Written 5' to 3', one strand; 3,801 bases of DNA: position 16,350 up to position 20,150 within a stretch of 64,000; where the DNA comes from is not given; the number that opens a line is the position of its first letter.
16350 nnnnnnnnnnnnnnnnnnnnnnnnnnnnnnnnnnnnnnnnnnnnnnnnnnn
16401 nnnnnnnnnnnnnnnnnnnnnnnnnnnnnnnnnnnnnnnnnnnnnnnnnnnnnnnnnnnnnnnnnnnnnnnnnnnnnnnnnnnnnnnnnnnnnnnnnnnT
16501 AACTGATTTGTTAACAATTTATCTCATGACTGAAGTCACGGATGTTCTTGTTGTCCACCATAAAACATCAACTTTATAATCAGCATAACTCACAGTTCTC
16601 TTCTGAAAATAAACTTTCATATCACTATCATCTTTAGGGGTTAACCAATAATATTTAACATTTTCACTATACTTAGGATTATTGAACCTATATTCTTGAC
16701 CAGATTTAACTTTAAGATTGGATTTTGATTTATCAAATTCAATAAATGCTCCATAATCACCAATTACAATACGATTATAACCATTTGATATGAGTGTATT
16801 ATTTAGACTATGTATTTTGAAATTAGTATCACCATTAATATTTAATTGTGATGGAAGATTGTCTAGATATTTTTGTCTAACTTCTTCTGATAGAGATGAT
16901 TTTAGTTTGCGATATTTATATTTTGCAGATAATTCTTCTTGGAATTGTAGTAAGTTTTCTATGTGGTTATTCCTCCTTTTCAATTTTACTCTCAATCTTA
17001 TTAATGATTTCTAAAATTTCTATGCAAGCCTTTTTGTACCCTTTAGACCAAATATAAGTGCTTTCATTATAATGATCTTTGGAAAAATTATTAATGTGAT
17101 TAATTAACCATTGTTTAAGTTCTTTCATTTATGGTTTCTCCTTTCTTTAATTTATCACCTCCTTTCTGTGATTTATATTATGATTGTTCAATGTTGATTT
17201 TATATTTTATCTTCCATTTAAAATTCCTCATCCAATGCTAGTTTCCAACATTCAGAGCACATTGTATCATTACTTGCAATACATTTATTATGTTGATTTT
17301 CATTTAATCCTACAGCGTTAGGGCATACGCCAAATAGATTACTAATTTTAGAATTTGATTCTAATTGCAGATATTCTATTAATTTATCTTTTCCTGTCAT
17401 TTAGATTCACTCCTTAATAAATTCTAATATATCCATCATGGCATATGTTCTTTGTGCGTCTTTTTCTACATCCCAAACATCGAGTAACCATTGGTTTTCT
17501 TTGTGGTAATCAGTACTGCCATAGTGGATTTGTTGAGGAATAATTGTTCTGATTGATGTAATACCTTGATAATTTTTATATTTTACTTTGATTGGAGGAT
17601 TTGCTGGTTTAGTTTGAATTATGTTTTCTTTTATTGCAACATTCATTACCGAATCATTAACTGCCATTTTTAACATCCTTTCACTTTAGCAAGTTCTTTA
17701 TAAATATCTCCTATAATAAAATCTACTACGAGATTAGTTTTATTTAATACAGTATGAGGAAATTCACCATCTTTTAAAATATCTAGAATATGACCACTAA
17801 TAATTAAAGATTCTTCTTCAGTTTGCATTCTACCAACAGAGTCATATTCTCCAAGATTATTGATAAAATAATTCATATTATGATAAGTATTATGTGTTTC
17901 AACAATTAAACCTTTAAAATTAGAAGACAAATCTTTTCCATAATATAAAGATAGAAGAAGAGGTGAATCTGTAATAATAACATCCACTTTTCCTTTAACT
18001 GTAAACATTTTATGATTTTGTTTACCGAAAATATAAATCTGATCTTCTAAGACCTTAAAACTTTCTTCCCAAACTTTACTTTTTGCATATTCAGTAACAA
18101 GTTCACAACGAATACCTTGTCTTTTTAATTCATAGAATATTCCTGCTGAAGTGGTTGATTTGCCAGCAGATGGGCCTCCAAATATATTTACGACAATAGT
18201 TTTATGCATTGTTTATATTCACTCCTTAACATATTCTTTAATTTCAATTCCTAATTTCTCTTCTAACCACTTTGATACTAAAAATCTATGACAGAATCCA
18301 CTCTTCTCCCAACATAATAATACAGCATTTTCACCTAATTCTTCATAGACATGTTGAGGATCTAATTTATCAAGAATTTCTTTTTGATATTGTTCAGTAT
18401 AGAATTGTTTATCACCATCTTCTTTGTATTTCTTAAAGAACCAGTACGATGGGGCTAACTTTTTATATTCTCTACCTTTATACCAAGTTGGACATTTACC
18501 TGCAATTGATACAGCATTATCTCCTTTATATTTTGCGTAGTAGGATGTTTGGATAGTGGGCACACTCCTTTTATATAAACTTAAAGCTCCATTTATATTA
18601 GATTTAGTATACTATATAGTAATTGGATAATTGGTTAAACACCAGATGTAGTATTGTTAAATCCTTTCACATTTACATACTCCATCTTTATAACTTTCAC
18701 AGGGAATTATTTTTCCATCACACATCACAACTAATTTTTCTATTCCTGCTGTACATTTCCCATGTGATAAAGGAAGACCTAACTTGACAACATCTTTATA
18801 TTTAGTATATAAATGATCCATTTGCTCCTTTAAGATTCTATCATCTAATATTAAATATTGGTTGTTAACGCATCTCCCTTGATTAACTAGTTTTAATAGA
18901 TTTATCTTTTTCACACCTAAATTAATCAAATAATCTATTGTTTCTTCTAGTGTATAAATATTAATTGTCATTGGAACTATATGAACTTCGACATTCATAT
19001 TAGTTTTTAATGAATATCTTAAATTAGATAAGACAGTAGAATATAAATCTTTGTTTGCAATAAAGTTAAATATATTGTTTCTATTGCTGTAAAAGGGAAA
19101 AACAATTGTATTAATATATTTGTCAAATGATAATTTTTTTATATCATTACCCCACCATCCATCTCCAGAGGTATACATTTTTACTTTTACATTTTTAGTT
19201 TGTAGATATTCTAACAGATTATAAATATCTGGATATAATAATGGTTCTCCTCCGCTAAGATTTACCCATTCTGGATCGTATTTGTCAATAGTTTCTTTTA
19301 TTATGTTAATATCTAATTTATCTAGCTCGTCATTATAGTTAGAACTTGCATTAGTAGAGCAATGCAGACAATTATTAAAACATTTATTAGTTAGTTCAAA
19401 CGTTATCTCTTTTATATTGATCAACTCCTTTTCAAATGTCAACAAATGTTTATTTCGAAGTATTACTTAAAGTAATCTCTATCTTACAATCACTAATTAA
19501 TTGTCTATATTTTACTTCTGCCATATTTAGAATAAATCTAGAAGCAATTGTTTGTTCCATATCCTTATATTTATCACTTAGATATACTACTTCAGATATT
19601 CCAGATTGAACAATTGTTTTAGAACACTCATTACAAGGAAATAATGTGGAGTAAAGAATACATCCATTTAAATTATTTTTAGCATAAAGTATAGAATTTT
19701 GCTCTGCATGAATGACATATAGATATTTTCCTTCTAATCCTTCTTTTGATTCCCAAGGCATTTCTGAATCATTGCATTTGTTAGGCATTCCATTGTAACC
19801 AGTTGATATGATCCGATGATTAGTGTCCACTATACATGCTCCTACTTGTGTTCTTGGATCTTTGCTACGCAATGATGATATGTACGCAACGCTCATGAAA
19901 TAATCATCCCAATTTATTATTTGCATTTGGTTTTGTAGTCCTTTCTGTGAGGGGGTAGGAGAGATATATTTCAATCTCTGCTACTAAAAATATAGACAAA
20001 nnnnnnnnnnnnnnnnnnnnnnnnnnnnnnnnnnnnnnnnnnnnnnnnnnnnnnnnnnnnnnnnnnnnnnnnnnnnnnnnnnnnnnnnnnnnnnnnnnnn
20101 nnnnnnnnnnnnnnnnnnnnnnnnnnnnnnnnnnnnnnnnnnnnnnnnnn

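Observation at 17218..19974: Gene cluster: Cys-rich peptide, P-loop kinase-like, DUF488/YeaO-like, radical SAM (SPASM/twitch-like), dCMP deaminase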

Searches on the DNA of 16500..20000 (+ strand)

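Call 7: search_dna_similar(query=window:16500-20000:+, collection=phages, mode=distant, max_rows=20)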
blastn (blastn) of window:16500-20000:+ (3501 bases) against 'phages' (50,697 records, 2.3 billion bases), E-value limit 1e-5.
Records with a match: 16; places in all: 16; records where one place covers at least 80% of the query: 0.
Best place of each record, by identity: 60-80% 16.
By first word of the organism name: Prevotella 15; uncultured 1.
By host as written in the record: Prevotella sp. 15; - 1.
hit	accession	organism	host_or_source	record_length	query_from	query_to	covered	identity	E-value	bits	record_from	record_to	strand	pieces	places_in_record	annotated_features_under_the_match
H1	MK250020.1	Prevotella phage Lak-B1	Prevotella sp.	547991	1468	1704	7%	67.6%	1e-12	82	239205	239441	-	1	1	record has no annotation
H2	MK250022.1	Prevotella phage Lak-B3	Prevotella sp.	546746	1468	1704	7%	67.6%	1e-12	82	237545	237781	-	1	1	record has no annotation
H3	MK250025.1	Prevotella phage Lak-B6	Prevotella sp.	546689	1468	1704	7%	67.6%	1e-12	82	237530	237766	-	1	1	record has no annotation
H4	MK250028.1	Prevotella phage Lak-B9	Prevotella sp.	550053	1468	1704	7%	67.6%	1e-12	82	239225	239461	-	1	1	record has no annotation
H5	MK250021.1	Prevotella phage Lak-B2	Prevotella sp.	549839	1468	1704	7%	67.2%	5e-11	78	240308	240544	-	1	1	record has no annotation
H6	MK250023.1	Prevotella phage Lak-B4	Prevotella sp.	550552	1468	1704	7%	67.2%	5e-11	78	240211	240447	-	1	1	record has no annotation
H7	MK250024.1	Prevotella phage Lak-B5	Prevotella sp.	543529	1468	1704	7%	67.2%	5e-11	78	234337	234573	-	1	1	record has no annotation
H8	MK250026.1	Prevotella phage Lak-B7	Prevotella sp.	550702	1468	1704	7%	67.2%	5e-11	78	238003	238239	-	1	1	record has no annotation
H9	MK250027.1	Prevotella phage Lak-B8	Prevotella sp.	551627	1468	1704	7%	67.2%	5e-11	78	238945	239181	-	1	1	record has no annotation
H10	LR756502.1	uncultured phage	metagenomic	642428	1462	1689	7%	69.4%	4e-12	82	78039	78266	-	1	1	record has no annotation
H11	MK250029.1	Prevotella phage Lak-C1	Prevotella sp.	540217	1513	1677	5%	71.1%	5e-11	77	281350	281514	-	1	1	record has no annotation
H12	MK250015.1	Prevotella phage Lak-A1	Prevotella sp.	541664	1513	1673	5%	71.0%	6e-10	74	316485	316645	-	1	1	record has no annotation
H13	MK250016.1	Prevotella phage Lak-A1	Prevotella sp.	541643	1513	1673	5%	71.0%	6e-10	74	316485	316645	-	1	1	record has no annotation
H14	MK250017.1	Prevotella phage Lak-A1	Prevotella sp.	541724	1513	1673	5%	71.0%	6e-10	74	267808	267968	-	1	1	record has no annotation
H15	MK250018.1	Prevotella phage Lak-A1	Prevotella sp.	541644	1513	1673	5%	71.0%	6e-10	74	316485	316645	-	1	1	record has no annotation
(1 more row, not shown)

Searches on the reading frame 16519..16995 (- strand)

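Call 3: search_protein_families(library=pfam, proteins=[window:16519-16995:-], max_evalue=0.1)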
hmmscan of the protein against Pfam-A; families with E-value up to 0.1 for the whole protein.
window:16519-16995:- (158 aa): 2 families
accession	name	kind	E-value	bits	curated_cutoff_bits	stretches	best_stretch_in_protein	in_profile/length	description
PF19647.4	DUF6150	-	0.019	15.3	27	1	81-133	31-83/98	Family of unknown function (DUF6150)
PF21446.3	Gp34_trimer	-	0.059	14.3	27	1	24-95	25-97/116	Long-tail fiber proximal subunit, C-terminal, trimerization domain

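Call 4: search_protein_families(library=phrogs, proteins=[window:16519-16995:-], max_evalue=0.01)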
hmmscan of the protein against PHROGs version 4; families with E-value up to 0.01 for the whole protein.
window:16519-16995:- (158 aa): 0 families

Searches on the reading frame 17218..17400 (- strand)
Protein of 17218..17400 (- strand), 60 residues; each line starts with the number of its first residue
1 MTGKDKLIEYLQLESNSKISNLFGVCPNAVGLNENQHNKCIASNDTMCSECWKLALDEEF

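Call 3: search_protein_families(library=pfam, proteins=[window:17218-17400:-], max_evalue=0.1)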
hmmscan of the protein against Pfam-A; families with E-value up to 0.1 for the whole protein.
window:17218-17400:- (60 aa): 0 families

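Call 4: search_protein_families(library=phrogs, proteins=[window:17218-17400:-], max_evalue=0.01)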
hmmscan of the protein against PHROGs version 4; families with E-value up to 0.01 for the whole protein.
window:17218-17400:- (60 aa): 0 families

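Call 5: search_protein_families(library=ncbifam, proteins=[window:17218-17400:-], max_evalue=0.1)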
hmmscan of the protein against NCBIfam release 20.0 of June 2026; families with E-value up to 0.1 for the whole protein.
window:17218-17400:- (60 aa): 0 families

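Call 6: search_protein_families(library=padloc, proteins=[window:17218-17400:-], max_evalue=0.1)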
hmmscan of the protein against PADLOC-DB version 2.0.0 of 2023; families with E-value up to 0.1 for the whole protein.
window:17218-17400:- (60 aa): 0 families

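Call 100: list_cluster_members(proteins=[window:17218-17400:-, window:17407-17676:-, window:18657-19445:-])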
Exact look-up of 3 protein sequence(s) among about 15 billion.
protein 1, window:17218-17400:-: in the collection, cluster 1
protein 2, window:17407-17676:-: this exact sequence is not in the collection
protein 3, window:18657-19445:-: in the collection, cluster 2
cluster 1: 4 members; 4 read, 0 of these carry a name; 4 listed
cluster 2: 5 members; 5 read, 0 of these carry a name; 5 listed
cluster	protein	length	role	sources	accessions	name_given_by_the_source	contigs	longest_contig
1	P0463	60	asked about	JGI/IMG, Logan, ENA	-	-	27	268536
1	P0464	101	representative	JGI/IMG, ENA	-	-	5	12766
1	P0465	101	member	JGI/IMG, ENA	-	-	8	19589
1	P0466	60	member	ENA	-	-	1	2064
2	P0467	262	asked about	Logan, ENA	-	-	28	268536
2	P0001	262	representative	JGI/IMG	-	-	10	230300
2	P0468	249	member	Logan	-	-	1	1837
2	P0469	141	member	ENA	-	-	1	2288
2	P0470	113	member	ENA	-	-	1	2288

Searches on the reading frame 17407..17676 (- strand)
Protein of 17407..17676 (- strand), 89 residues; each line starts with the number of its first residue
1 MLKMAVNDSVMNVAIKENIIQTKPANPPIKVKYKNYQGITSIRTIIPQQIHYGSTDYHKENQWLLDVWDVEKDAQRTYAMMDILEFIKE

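Call 3: search_protein_families(library=pfam, proteins=[window:17407-17676:-], max_evalue=0.1)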
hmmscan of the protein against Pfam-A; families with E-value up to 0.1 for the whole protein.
window:17407-17676:- (89 aa): 1 family
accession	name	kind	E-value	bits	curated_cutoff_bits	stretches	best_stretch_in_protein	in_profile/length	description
PF13280.12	WYL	-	0.026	15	21.8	1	28-83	15-65/70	WYL domain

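Call 4: search_protein_families(library=phrogs, proteins=[window:17407-17676:-], max_evalue=0.01)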
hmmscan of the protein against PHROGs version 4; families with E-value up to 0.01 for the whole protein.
window:17407-17676:- (89 aa): 1 family
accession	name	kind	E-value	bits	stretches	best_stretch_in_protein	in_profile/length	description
phrog_3715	-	unknown function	2.9e-21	77.1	1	12-88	115-191/251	-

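Call 5: search_protein_families(library=ncbifam, proteins=[window:17407-17676:-], max_evalue=0.1)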
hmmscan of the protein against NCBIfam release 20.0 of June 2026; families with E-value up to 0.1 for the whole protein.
window:17407-17676:- (89 aa): 0 families

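Call 6: search_protein_families(library=padloc, proteins=[window:17407-17676:-], max_evalue=0.1)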
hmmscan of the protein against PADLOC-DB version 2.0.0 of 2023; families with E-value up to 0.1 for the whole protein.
window:17407-17676:- (89 aa): 0 families

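Call 98: search_solved_structures(query=window:17407-17676:-, max_evalue=1)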
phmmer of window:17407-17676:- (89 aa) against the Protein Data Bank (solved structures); distinct sequences matched with E-value up to 1: 0.
